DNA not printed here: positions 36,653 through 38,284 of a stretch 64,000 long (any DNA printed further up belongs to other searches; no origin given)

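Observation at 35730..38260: Uncharacterised three-gene operon: internally duplicated 443-aa protein plus two multi-zinc-ribbon proteins, under an AT-rich tandem-repeat promoter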

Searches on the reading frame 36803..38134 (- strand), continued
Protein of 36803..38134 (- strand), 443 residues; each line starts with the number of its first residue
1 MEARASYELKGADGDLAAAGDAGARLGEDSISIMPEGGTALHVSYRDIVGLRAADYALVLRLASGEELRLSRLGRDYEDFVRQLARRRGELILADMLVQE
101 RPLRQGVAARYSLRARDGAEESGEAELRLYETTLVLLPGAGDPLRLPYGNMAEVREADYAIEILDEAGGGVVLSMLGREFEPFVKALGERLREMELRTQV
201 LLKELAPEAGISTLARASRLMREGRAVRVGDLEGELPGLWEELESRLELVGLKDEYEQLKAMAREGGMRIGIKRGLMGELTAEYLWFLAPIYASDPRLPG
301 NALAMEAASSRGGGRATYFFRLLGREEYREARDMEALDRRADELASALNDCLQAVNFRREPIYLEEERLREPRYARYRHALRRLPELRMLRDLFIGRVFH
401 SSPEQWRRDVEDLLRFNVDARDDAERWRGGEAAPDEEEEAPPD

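Call 37: search_protein_families(library=pfam, proteins=[L010:11271-12620:+, L011:3386-4654:+, L020:12000-13412:+, L020:13416-14543:+, L037:7076-8236:+, L064:9364-10737:+, L004:1871-4126:+], max_evalue=0.01)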
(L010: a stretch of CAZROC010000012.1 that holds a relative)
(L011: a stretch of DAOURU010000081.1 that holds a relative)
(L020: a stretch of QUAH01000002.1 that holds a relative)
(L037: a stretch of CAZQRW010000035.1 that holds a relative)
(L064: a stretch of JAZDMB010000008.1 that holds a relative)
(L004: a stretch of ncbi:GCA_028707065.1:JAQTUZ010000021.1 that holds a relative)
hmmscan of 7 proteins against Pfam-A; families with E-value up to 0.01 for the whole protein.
L010:11271-12620:+ (449 aa): 1 family
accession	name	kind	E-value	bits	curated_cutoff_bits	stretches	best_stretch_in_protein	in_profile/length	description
PF04773.18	FecR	-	3.6e-09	37.4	24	1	312-402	10-97/97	FecR protein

L011:3386-4654:+ (422 aa): 1 family
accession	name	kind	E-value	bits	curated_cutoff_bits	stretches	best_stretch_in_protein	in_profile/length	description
PF11611.13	DUF4352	-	8.7e-05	23.2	25.9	1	306-409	2-112/122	Domain of unknown function (DUF4352)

L020:12000-13412:+ (470 aa): 1 family
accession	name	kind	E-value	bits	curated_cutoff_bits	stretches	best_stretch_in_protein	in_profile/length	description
PF04773.18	FecR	-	8.4e-11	42.6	24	1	337-428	1-97/97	FecR protein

L020:13416-14543:+ (375 aa): 0 families

L037:7076-8236:+ (386 aa): 0 families

L064:9364-10737:+ (457 aa): 1 family
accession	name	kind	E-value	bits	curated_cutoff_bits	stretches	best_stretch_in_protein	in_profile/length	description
PF04773.18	FecR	-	5.9e-06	27.1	24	1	317-414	12-96/97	FecR protein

L004:1871-4126:+ (751 aa): 7 families
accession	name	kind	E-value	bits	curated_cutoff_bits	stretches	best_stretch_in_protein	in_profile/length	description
PF18936.5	DUF5684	-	1.9e-10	41.6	27.4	1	542-615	1-73/81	Family of unknown function (DUF5684)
PF12773.13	DZR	-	7.3e-09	36.1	27.3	2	648-694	1-45/45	Double zinc ribbon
PF23416.1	DUF7107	-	0.00033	21.4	24.6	1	325-371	1-47/48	Domain of unknown function (DUF7107)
PF18912.6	DZR_2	-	0.0012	19.1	27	1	673-717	7-55/56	Double zinc ribbon domain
PF21164.2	Dumpy_DPY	-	0.0028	18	27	1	351-371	2-22/24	Dumpy, DPY module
PF13248.11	Zn_ribbon_3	-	0.0034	17.3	27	1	675-696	4-25/26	zinc-ribbon domain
PF13240.11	Zn_Ribbon_1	-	0.0043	17.2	25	1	676-694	2-20/23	zinc-ribbon domain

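Call 54: search_protein_representatives(alignment_id=A1)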
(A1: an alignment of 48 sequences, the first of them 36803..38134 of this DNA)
Query: 48 sequences, 444 profile positions. Proteins with E-value up to 0.001 (for the whole library): 925; up to 1e-10: 708; up to 1e-30: 374. The best 150 are listed.
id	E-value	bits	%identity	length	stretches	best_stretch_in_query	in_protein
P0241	2.1e-183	626.5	-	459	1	11-442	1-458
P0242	2.1e-178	610.0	-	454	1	3-441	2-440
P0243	1.6e-173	593.9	-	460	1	11-440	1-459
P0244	5.4e-173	592.2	-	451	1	3-442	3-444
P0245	2.3e-172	590.1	-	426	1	16-441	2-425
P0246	4.2e-172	589.3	-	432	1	1-431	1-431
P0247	2.6e-169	580.1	-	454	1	4-441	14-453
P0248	2.3e-165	567.1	-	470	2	2-262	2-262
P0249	7.8e-164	562.0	-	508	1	11-427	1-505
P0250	1.8e-163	560.8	-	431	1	13-440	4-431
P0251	2.8e-163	560.2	-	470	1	5-441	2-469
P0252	7.2e-162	555.5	-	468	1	4-442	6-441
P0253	1.8e-161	554.2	-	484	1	4-441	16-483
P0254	7.1e-159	545.6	-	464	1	10-442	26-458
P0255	3.9e-158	543.2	-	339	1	102-440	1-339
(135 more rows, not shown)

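Call 55: search_protein_families(library=pfam, alignment_id=A1, max_evalue=5)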
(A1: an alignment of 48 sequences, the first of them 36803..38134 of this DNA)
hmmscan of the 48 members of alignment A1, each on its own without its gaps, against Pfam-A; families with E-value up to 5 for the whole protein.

A. member 1, window:36803-38134:- (443 aa): 0 families

B. families by the number of members that match (of 48 scanned): 19 families
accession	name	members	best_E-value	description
PF14317.12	YcxB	3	0.0019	YcxB-like protein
PF10882.14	bPH_5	2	0.0091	Bacterial PH domain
PF12903.12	DUF3830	2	0.012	Protein of unknown function (DUF3830)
PF25400.1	PH_FAN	1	0.018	FAN protein N-terminal PH domain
PF12426.13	DUF3674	1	0.048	RNA dependent RNA polymerase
PF20280.3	CTD4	1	0.063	C-terminal domain 4 of the ABC-three component (ABC-3C) systems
PF11310.13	DUF3113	1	0.095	Protein of unknown function (DUF3113)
PF08637.16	NCA2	1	0.1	ATP synthase regulation protein NCA2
PF12717.13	Cnd1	1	0.14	non-SMC mitotic condensation complex subunit 1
PF21804.3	Transposase_29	1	0.14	Transposase protein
PF17165.9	DUF5121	1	0.14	Domain of unknown function (DUF5121)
PF16573.10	CLP1_N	1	0.14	N-terminal beta-sandwich domain of polyadenylation factor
PF11580.13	DUF3239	1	0.14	Protein of unknown function (DUF3239)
PF12662.13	cEGF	1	0.17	Complement Clr-like EGF-like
PF21926.2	FeeM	1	0.18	N-acyl amino acid synthase FeeM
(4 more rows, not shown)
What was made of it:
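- Closest known: Bacterial PH domains. Same: A few homologues give weak hits: YcxB in 3 of 48 (best E 0.0019) and bPH_5 in 2 of 48 (call 55).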

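Call 59: search_protein_families(library=pfam, alignment_id=A3, max_evalue=0.00001)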
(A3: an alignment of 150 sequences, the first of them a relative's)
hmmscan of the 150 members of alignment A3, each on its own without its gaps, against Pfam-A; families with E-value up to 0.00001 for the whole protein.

A. member 1, L009:7650-8726:- (358 aa): 1 family
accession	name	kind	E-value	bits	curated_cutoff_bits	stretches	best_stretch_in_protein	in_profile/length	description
PF01791.15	DeoC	-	3e-61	207.4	23.8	1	73-334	2-229/229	DeoC/LacD family aldolase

B. families by the number of members that match (of 150 scanned): 156 families (the first 25 are shown)
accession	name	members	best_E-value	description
PF04055.27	Radical_SAM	4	4.6e-17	Radical SAM superfamily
PF02608.20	Bmp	3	2.5e-55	ABC transporter substrate-binding protein PnrA-like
PF07690.21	MFS_1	3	8e-51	Major Facilitator Superfamily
PF08241.18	Methyltransf_11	3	2.9e-21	Methyltransferase domain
PF13649.12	Methyltransf_25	3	2.6e-19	Methyltransferase domain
PF13489.12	Methyltransf_23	3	1e-17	Methyltransferase domain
PF13847.12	Methyltransf_31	3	8.3e-15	Methyltransferase domain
PF08242.18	Methyltransf_12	3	3.3e-11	Methyltransferase domain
PF00682.25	HMGL-like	2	8.8e-85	HMGL-like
PF20539.3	DUF6754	2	6.8e-51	Domain of unknown function (DUF6754)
PF00795.27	CN_hydrolase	2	1.9e-41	Carbon-nitrogen hydrolase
PF03167.25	UDG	2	8.7e-38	Uracil DNA glycosylase superfamily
PF13173.12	AAA_14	2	1.3e-34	AAA domain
PF00753.33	Lactamase_B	2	1.5e-27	Metallo-beta-lactamase superfamily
PF22617.1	HCS_D2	2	3.1e-24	Homocitrate synthase post-HMGL domain-like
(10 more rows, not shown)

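Call 62: find_related_loci(query=A1, collection=viral_contigs, flank=8000)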
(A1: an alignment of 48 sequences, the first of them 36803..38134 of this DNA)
Query A1 (443 aa) in viral_contigs; peptide patterns used: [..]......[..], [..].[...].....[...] (x = any residue, [..] = any of these).
15 stretches matched a pattern, but none encodes a relative of the query by tblastn (E <= 1e-3).

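Call 63: search_dna_similar(query=window:36803-38134:-, collection=plasmids, mode=protein, max_rows=10)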
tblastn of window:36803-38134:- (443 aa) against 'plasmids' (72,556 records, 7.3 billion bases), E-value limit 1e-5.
No match.

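Call 64: search_dna_similar(query=window:36803-38134:-, collection=phages, mode=protein, max_rows=10)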
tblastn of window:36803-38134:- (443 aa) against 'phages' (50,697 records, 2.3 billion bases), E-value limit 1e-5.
No match.
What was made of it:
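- No copy in the phage, plasmid or IMG/VR collections (calls 62-64). Absent from phages, plasmids and viral contigs (calls 62-64).
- Tried and rejected: There are no matches in viral contigs, phages or plasmids (calls 62-64).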

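Call 69: list_cluster_members(proteins=[window:36803-38134:-, window:36415-36744:-, window:35730-36398:-])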
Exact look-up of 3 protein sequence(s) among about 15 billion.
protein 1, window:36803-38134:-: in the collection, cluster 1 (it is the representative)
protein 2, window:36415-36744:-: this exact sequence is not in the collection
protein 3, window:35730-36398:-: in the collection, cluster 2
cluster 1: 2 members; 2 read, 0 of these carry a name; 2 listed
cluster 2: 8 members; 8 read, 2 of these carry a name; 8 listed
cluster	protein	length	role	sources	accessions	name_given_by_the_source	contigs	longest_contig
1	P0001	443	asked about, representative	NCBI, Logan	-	-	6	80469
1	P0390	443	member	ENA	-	-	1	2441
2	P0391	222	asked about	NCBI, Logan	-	-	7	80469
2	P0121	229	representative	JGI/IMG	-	-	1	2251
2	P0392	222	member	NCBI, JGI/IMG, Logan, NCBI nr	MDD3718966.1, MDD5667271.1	MAG: zinc ribbon domain-containing protein [Actinomycetota bacterium] | zinc ribbon domain-containing protein [Actinomycetota bacterium]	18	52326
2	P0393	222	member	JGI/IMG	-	hypothetical protein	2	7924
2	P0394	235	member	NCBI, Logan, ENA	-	-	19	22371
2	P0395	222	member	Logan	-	-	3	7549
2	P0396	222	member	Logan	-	-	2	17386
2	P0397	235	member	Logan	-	-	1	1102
